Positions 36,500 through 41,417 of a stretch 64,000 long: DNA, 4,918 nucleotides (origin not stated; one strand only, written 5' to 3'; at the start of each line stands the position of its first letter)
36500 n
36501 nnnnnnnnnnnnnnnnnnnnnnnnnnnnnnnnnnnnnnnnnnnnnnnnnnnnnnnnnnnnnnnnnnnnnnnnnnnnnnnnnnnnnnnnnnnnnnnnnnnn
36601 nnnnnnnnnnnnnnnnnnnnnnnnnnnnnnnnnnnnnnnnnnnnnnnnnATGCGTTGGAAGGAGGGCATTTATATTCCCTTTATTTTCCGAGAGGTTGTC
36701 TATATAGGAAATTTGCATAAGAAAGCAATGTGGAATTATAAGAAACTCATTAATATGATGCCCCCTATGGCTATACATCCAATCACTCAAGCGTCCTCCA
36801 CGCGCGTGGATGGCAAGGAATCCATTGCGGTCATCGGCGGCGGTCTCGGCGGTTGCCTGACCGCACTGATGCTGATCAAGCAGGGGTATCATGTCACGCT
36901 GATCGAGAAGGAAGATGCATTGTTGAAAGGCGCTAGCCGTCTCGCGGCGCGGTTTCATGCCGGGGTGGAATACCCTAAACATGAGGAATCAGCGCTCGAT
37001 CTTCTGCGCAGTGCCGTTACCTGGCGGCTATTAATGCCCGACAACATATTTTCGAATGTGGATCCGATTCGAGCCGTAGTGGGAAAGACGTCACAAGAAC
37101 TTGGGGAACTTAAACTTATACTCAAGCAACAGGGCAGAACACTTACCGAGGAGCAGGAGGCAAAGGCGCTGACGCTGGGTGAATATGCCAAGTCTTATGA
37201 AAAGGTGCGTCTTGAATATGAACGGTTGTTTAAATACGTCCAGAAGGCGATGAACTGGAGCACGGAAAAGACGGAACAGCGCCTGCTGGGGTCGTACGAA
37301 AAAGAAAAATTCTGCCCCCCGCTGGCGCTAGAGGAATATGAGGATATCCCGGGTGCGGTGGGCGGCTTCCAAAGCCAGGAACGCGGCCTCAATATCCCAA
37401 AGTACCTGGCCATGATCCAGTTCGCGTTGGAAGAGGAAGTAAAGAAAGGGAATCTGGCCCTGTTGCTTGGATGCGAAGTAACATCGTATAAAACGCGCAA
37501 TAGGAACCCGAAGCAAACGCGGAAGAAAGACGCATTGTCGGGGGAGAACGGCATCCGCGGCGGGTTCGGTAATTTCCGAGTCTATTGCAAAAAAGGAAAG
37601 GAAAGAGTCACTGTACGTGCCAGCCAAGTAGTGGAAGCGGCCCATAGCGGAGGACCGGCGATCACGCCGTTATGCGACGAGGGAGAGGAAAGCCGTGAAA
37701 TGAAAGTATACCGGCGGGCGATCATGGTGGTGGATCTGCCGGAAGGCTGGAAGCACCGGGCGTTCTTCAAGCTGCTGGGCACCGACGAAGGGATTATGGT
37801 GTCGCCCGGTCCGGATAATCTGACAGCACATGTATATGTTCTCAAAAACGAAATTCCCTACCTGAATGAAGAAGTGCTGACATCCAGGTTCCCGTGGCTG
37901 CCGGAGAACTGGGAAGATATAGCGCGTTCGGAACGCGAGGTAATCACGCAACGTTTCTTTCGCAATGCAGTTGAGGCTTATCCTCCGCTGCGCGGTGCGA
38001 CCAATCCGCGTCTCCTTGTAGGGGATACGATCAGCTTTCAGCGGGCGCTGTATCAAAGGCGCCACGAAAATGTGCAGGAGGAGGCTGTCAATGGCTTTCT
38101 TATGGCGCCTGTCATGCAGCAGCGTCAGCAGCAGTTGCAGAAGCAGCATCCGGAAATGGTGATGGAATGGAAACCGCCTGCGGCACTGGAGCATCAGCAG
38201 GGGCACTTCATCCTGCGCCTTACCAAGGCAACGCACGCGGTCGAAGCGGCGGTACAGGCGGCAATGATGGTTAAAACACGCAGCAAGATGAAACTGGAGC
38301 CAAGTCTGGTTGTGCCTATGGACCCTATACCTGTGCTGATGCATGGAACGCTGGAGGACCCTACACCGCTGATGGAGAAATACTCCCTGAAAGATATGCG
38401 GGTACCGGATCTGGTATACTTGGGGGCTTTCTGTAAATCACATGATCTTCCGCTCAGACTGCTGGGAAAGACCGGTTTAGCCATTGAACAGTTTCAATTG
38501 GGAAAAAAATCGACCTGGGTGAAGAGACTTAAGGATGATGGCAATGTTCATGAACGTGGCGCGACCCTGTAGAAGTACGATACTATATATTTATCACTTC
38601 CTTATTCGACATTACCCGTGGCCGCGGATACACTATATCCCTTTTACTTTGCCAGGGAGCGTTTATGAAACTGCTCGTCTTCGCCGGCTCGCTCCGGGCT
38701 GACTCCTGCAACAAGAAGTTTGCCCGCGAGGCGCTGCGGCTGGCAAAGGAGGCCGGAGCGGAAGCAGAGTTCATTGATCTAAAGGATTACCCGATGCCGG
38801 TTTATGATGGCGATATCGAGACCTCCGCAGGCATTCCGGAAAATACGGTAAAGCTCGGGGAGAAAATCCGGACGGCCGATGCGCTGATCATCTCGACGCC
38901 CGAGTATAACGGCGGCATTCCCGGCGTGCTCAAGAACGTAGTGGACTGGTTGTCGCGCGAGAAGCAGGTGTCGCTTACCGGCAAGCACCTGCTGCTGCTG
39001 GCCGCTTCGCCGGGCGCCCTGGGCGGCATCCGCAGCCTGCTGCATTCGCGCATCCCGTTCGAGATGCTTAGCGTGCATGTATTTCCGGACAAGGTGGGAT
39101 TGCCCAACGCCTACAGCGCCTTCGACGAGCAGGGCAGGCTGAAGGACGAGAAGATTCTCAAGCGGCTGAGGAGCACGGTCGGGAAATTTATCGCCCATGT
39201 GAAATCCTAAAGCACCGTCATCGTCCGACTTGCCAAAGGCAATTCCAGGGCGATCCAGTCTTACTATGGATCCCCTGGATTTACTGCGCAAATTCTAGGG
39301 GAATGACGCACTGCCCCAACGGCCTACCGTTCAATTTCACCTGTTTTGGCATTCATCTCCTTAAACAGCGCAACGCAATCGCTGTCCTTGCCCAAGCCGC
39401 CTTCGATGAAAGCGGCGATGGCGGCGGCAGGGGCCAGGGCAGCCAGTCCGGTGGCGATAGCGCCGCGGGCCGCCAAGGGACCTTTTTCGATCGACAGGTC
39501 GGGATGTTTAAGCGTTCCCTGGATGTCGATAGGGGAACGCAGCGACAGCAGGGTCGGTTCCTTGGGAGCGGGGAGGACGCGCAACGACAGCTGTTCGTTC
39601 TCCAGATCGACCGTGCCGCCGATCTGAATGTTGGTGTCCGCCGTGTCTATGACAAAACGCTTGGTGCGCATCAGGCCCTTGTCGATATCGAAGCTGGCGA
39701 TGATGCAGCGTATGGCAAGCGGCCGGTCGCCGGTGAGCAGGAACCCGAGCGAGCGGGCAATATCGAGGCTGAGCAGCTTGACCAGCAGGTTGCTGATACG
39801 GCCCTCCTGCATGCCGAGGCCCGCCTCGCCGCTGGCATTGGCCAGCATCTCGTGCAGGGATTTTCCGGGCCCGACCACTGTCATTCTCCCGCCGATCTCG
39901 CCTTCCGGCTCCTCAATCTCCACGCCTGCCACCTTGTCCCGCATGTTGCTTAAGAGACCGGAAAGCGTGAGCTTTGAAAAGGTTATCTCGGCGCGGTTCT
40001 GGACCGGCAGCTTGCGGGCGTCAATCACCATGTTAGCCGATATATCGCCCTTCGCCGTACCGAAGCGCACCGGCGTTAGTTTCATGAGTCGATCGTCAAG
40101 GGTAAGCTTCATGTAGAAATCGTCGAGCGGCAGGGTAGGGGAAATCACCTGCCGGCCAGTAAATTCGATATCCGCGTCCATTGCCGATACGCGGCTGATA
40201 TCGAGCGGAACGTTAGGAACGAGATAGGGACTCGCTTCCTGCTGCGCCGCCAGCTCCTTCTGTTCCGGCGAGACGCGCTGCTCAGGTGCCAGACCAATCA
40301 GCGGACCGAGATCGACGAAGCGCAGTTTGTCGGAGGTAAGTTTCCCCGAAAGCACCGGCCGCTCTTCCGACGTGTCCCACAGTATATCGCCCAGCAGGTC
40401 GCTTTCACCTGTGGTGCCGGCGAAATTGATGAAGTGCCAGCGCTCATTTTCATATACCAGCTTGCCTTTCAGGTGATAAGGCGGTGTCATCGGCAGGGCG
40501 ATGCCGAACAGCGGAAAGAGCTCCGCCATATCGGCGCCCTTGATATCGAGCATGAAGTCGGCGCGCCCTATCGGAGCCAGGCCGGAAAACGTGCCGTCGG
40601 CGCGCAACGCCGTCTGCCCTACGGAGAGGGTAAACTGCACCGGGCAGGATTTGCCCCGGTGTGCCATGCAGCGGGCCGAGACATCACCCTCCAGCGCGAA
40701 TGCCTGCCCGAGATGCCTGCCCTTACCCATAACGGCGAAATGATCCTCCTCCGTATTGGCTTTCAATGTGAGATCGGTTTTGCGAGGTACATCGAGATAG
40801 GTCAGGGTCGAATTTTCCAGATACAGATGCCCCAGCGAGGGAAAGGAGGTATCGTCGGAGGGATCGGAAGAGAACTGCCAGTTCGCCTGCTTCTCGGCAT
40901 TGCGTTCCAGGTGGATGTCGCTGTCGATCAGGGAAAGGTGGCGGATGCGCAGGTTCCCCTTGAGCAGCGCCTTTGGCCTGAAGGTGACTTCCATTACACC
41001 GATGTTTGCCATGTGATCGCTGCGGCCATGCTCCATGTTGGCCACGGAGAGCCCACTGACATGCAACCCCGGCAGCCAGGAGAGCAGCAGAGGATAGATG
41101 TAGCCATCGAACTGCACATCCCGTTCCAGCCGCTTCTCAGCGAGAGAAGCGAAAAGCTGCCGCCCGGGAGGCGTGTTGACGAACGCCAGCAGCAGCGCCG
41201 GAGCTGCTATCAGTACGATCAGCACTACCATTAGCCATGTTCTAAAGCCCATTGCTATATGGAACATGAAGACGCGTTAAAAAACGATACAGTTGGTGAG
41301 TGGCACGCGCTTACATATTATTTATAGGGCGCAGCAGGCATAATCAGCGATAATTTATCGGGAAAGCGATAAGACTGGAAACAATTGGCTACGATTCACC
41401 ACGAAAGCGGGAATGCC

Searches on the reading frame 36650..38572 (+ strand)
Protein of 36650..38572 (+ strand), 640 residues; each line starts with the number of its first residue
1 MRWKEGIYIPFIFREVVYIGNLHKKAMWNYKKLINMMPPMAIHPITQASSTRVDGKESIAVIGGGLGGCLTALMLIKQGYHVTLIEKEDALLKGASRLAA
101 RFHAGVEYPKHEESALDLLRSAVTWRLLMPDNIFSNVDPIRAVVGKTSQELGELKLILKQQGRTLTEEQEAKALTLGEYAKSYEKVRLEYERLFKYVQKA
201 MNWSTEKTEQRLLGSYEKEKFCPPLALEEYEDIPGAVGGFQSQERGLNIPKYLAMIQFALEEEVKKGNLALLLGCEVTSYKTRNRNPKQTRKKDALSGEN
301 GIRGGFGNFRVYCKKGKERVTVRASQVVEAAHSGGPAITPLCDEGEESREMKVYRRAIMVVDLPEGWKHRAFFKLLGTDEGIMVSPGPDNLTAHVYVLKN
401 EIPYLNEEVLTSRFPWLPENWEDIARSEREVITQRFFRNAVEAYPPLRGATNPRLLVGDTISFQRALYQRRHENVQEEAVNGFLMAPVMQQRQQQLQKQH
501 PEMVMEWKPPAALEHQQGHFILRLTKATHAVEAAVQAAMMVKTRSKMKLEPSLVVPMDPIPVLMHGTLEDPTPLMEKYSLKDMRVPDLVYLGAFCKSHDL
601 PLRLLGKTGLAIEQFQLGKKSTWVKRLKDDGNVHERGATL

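Call 10: search_protein_families(library=pfam, proteins=[window:36650-38572:+])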
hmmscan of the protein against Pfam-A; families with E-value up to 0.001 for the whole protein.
window:36650-38572:+ (640 aa): 5 families
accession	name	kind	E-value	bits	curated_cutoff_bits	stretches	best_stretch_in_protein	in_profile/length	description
PF01266.30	DAO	-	3.4e-10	40.4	27.9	1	59-283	2-178/353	FAD dependent oxidoreductase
PF07992.20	Pyr_redox_2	-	7.2e-06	26.1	26.1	1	47-96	132-182/291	Pyridine nucleotide-disulphide oxidoreductase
PF13450.12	NAD_binding_8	-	6.3e-05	23.6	21.9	1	61-90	1-30/68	NAD(P)-binding Rossmann-like domain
PF00070.33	Pyr_redox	-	8.9e-05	23.4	22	0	59-94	2-37/82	Pyridine nucleotide-disulphide oxidoreductase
PF00890.30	FAD_binding_2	-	0.00026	20.8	20.4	1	59-90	2-33/414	FAD binding domain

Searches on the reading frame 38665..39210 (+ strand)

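Call 10: search_protein_families(library=pfam, proteins=[window:38665-39210:+])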
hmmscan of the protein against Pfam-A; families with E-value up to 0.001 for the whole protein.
window:38665-39210:+ (181 aa): 2 families
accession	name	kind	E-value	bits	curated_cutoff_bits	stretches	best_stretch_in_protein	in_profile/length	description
PF03358.20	FMN_red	-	9.1e-44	149.1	24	1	1-149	1-150/152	NADPH-dependent FMN reductase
PF02525.22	Flavodoxin_2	-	6.6e-13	49.2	27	1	1-114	1-133/198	Flavodoxin-like fold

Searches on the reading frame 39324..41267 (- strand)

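Call 10: search_protein_families(library=pfam, proteins=[window:39324-41267:-])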
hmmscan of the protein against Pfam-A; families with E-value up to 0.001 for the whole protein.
window:39324-41267:- (647 aa): 3 families
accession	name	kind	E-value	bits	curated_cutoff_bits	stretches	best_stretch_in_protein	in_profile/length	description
PF05170.20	AsmA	-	1.5e-40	140.1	29.8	2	257-537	316-606/607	AsmA family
PF13116.12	YhdP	-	8e-13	47.7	46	2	473-564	1067-1168/1224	YhdP protein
PF05359.17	DUF748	-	7.5e-06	24.7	50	1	13-170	18-179/1037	Domain of Unknown Function (DUF748)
